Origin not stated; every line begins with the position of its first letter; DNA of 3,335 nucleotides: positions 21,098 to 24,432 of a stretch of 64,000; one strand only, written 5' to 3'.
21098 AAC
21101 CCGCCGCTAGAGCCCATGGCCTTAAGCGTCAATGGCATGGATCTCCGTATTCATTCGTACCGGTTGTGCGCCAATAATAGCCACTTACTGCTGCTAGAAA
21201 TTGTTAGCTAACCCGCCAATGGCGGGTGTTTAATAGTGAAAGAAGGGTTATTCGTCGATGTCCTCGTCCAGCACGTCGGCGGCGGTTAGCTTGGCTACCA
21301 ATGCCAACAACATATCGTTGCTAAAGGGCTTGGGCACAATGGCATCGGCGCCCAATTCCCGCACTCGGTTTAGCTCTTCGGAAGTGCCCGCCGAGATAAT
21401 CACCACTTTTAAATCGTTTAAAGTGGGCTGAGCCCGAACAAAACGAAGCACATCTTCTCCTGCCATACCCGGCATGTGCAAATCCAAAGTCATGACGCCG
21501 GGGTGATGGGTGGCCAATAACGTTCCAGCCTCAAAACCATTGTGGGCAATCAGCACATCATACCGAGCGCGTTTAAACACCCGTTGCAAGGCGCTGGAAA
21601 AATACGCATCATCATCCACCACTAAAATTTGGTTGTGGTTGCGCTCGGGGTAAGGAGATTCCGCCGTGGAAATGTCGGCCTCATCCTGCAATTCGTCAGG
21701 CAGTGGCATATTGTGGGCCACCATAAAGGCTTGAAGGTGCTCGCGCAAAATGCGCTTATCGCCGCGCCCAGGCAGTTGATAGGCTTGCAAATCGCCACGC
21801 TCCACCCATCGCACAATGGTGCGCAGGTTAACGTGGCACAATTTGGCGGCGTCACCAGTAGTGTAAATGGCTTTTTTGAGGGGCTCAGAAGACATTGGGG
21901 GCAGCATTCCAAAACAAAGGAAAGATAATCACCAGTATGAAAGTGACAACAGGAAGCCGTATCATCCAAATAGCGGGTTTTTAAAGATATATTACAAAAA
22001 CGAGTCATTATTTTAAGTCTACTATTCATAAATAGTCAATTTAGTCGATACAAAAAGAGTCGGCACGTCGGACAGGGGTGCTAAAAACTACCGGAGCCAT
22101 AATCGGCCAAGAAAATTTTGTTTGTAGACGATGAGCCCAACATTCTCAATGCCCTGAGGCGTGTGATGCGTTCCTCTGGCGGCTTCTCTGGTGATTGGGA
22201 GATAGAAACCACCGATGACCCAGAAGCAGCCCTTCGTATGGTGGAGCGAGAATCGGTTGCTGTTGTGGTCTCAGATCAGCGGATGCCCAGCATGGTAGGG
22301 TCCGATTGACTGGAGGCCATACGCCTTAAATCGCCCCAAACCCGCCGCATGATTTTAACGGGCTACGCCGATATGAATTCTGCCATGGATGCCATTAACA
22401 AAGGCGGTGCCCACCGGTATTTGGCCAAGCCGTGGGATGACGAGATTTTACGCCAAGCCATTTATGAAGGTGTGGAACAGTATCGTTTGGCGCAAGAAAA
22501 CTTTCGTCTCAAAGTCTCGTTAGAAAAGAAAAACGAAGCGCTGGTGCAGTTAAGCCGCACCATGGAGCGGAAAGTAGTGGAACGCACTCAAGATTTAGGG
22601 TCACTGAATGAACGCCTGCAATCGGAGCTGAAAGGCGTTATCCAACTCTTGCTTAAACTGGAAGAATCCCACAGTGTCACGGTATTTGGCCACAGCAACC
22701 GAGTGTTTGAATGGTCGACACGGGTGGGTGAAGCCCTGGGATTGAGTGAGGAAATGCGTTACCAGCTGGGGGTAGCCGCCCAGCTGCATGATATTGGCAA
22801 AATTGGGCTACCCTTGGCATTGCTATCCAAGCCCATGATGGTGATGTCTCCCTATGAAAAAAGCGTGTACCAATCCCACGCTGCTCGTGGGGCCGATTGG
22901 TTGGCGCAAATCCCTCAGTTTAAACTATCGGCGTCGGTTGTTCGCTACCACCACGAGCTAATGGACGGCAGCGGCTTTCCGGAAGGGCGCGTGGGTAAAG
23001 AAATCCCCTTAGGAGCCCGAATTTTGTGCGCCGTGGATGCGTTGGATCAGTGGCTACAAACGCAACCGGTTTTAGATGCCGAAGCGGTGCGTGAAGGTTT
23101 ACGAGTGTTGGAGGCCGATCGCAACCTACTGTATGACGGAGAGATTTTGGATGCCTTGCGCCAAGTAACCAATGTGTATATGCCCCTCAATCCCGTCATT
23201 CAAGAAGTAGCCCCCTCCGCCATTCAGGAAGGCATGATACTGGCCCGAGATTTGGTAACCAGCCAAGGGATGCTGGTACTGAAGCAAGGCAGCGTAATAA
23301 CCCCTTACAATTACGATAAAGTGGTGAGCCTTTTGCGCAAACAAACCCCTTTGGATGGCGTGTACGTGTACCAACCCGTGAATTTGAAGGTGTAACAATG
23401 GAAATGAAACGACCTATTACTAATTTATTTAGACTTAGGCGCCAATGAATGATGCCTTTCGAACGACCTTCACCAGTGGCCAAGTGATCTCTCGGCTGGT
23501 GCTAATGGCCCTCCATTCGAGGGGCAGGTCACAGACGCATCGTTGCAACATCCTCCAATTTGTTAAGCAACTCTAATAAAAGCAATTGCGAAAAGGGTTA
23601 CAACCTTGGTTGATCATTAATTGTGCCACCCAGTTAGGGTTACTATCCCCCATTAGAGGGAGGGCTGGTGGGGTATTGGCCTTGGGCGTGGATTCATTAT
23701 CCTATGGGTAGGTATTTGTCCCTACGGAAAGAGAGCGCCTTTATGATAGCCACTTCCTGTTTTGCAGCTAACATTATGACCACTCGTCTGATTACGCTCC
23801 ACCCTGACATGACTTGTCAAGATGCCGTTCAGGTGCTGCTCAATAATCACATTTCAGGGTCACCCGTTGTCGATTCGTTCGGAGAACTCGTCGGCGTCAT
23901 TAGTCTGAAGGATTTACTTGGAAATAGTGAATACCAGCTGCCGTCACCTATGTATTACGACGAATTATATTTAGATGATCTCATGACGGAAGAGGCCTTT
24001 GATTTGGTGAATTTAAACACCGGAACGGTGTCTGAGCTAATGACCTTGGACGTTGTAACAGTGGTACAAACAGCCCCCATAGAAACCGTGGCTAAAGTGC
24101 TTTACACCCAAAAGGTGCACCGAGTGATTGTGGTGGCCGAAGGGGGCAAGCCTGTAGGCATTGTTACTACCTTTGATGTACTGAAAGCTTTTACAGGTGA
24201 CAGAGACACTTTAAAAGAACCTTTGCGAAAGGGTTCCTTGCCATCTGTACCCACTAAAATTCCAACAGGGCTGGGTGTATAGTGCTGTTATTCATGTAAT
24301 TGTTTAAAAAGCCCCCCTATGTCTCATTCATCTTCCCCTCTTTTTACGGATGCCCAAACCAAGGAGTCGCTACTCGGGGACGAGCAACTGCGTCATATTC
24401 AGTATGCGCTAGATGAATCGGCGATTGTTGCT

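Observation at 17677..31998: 14-kb segment bounded by a direct repeat of the tRNA-Phe 3' end: integrase-less genomic island remnant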

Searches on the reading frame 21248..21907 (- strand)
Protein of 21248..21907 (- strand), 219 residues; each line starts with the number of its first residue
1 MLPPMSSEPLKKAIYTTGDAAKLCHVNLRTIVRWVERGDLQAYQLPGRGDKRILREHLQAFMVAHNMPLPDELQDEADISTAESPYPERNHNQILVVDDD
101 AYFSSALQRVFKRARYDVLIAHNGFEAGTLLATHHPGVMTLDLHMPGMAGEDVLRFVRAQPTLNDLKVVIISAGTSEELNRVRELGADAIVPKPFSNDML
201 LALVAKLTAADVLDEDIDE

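Call 6: search_protein_families(library=pfam, proteins=[window:21248-21907:-])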
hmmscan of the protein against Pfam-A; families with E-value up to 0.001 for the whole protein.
window:21248-21907:- (219 aa): 2 families
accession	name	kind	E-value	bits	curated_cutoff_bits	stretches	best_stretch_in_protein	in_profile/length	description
PF00072.30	Response_reg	-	1.6e-19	70.6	30.2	1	94-204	1-110/111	Response regulator receiver domain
PF12728.13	HTH_17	-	1e-08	35.7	27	1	15-62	2-47/51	Helix-turn-helix domain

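Call 54: search_protein_families(library=ncbifam, proteins=[window:21248-21907:-], max_evalue=0.01)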
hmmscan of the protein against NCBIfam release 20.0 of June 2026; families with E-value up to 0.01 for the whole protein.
window:21248-21907:- (219 aa): 93 families (the best 25 are shown)
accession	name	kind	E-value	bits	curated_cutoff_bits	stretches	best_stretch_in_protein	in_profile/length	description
NF045717.1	DVU0259_DivK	exception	3.6e-17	62.6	160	1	92-206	3-114/117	DVU0259 family response regulator domain-containing protein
TIGR02154.1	PhoB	equivalog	3.6e-17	62.4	296.2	1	92-205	3-117/226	phosphate regulon transcriptional regulator PhoB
NF007005.1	PRK09468.1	equivalog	2.2e-15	56.7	331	1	90-205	2-116/237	osmolarity response regulator transcription factor OmpR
NF040534.1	resp_reg_YycF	equivalog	3.2e-15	56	340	1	93-204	2-111/231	response regulator YycF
NF007135.0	PRK09581.1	equivalog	5e-15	55.3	474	1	93-211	4-123/457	PleD family two-component system response regulator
NF040689.1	MtrAB_MtrA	equivalog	1e-14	54.4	300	1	94-204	1-109/219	MtrAB system response regulator MtrA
NF007969.0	PRK10693.1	equivalog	9.3e-14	51.2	329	1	92-197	8-112/337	two-component system response regulator RssB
TIGR02875.1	spore_0_A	equivalog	1.3e-12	47.6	200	1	93-212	4-126/262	sporulation transcription factor Spo0A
NF008199.0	PRK10955.1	equivalog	1.6e-12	47.8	341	1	92-204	2-111/232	envelope stress response regulator transcription factor CpxR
NF045944.1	ResRegRpaBCyano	equivalog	8.2e-12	45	330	1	95-203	1-107/229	response regulator transcription factor RpaB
NF053512.1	nitric_RR_NosR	exception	9.1e-12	44.7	400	1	94-208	1-115/422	response regulator c-di-GMP phosphodiesterase, NosR family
NF001965.0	PRK00742.1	subfamily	1.4e-11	44.2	293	1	93-197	5-111/357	chemotaxis-specific protein-glutamate methyltransferase CheB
NF053854.1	RespRegPhoBBctds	equivalog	3.2e-11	43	270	1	94-204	1-111/225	two-component system response regulator PhoB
NF008296.0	PRK11083.1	equivalog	8.2e-11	41.7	273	1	91-204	3-114/228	two-component system response regulator CreB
NF008034.0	PRK10766.1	equivalog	9e-11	41.7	275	1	92-204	3-113/231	two-component system response regulator TorR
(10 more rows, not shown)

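Call 55: search_protein_families(library=phrogs, proteins=[window:21248-21907:-], max_evalue=0.01)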
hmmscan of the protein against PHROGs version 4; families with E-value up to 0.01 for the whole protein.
window:21248-21907:- (219 aa): 9 families
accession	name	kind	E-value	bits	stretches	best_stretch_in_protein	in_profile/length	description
phrog_731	-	unknown function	7.3e-18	65.7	1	93-207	3-116/227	-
phrog_5982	-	unknown function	8.5e-15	54.7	1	77-212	853-989/1030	-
phrog_37855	-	unknown function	6.5e-10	39.5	1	91-218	5-138/278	-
phrog_20458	-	unknown function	3.1e-09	36.6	1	90-213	696-822/829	-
phrog_66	-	integration and excision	2.3e-06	28.5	1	8-115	87-192/412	excisionase and transcriptional regulator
phrog_2474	-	transcription regulation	3.6e-05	24.7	1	12-45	46-79/118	MerR-like transcriptional regulator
phrog_2907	-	integration and excision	0.00012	23.5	1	11-68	3-60/117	excisionase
phrog_22245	-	unknown function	0.00012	22.4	1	94-194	6-108/349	-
phrog_6620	-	integration and excision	0.0034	18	1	15-64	2-51/201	transposase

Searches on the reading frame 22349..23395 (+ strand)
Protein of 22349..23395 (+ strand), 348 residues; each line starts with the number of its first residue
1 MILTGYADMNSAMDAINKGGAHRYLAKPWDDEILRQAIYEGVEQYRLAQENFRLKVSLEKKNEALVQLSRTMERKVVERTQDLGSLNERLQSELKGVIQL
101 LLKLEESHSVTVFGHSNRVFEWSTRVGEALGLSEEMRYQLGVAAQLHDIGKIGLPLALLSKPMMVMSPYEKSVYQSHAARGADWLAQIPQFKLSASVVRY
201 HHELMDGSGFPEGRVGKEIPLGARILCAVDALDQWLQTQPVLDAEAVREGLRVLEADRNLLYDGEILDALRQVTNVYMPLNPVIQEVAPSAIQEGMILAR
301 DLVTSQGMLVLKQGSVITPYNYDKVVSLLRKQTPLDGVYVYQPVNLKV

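Call 6: search_protein_families(library=pfam, proteins=[window:22349-23395:+])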
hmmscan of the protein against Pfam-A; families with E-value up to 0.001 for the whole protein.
window:22349-23395:+ (348 aa): 2 families
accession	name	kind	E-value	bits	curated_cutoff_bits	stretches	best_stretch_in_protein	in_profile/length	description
PF13487.12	HD_5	-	2.8e-29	102.5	27.2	1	106-266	8-170/170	HD domain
PF01966.28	HD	-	3e-12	47.3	22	1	112-233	1-114/116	HD domain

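Call 54: search_protein_families(library=ncbifam, proteins=[window:22349-23395:+], max_evalue=0.01)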
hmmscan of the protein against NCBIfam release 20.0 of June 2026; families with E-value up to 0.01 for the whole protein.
window:22349-23395:+ (348 aa): 9 families
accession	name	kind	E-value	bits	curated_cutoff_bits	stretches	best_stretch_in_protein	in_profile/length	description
NF053512.1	nitric_RR_NosR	exception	9.9e-81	271.9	400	1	1-331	74-413/422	response regulator c-di-GMP phosphodiesterase, NosR family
TIGR02915.1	PEP_resp_reg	equivalog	7.2e-05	21.8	502.6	1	2-74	78-150/445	PEP-CTERM-box response regulator transcription factor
NF006900.1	PRK09390.1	equivalog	9e-05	22.1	255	1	1-78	80-152/203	response regulator FixJ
TIGR02621.3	cas3_GSU0051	exception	0.00021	20.2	400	1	100-151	659-710/854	type I-G CRISPR-associated helicase/endonuclease Cas3g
NF051870.1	NAssimRespRegNtrX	equivalog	0.00025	20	600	1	2-73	80-149/452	nitrogen assimilation response regulator NtrX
TIGR02956.1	TMAO_torS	equivalog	0.00041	18.5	676.5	1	7-95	361-448/967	TMAO reductase system sensor histidine kinase/response regulator TorS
NF033791.1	ActR_PrrA_rreg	equivalog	0.00061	19.8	250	1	1-50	77-125/173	ActR/PrrA/RegA family redox response regulator transcription factor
NF045505.1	RR_RssB_Pseudo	equivalog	0.0011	18.1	700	1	2-66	82-146/394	two-component system response regulator RssB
TIGR01596.1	cas3_HD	equivalog_domain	0.0026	17.8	43.45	0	115-152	4-45/178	CRISPR-associated endonuclease Cas3''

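Call 55: search_protein_families(library=phrogs, proteins=[window:22349-23395:+], max_evalue=0.01)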
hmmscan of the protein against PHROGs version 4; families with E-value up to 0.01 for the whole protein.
window:22349-23395:+ (348 aa): 0 families

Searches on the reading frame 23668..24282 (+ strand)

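Call 6: search_protein_families(library=pfam, proteins=[window:23668-24282:+])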
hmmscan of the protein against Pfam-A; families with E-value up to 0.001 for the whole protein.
window:23668-24282:+ (204 aa): 1 family
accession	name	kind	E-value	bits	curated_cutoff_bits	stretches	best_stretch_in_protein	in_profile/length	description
PF00571.33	CBS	-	1.1e-28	99.7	24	2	34-85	2-53/57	CBS domain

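Call 54: search_protein_families(library=ncbifam, proteins=[window:23668-24282:+], max_evalue=0.01)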
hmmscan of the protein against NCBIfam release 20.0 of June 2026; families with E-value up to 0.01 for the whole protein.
window:23668-24282:+ (204 aa): 28 families (the best 25 are shown)
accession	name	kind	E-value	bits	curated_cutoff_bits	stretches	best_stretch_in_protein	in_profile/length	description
TIGR01302.1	IMP_dehydrog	equivalog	3.2e-13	49.4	481.5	2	25-91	137-204/450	IMP dehydrogenase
NF053603.1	HhpR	exception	1.5e-10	40.7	520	2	120-184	62-126/282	CBS domain-containing high hydrostatic pressure regulator HhpR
TIGR01137.1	cysta_beta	equivalog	2.5e-09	36.4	510.25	1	38-173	345-454/457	cystathionine beta-synthase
NF011447.0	PRK14869.2-3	equivalog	3.1e-09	36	522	2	120-175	69-124/540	putative manganese-dependent inorganic diphosphatase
NF011442.0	PRK14869.1-4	equivalog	5.3e-09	35.1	400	2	113-173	242-301/543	putative manganese-dependent inorganic diphosphatase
NF041552.1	TF_PrdR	equivalog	8.6e-09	34.3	795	1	118-177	5-64/577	sigma-54 dependent transcriptional regulator PrdR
NF008581.0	PRK11543.1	equivalog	1.9e-08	33.7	481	1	35-84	267-316/321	arabinose-5-phosphate isomerase GutQ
NF041630.1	CBS_CbpB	equivalog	1.6e-07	31.3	125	1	103-176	65-136/143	cyclic-di-AMP-binding protein CbpB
TIGR00400.1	mgtE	equivalog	2.9e-07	29.6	232.75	1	33-108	133-214/450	magnesium transporter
NF011446.0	PRK14869.2-2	equivalog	3.7e-07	29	601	1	29-83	74-128/576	putative manganese-dependent inorganic diphosphatase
NF053704.1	TransRegCcpNBacil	equivalog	5.7e-07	29.1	260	0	115-186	71-141/208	transcriptional regulator CcpN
TIGR01303.1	IMP_DH_rel_1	equivalog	8.4e-07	28.2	562.75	0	128-172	92-140/475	GuaB1 family IMP dehydrogenase-related protein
NF011449.0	PRK14869.2-5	equivalog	1.4e-06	27.6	411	1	36-173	72-203/451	putative manganese-dependent inorganic diphosphatase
NF005869.0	PRK07807.1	equivalog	2e-06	27.1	549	0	33-89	150-206/479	GuaB1 family IMP dehydrogenase-related protein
NF011443.0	PRK14869.1-5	equivalog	2.2e-06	26.4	335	1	24-87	240-304/546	putative manganese-dependent inorganic diphosphatase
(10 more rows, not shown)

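Call 55: search_protein_families(library=phrogs, proteins=[window:23668-24282:+], max_evalue=0.01)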
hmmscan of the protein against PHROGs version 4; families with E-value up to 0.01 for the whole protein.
window:23668-24282:+ (204 aa): 1 family
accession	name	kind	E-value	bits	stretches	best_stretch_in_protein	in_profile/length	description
phrog_31898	-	unknown function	1.3e-06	29.3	0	33-84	274-325/330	-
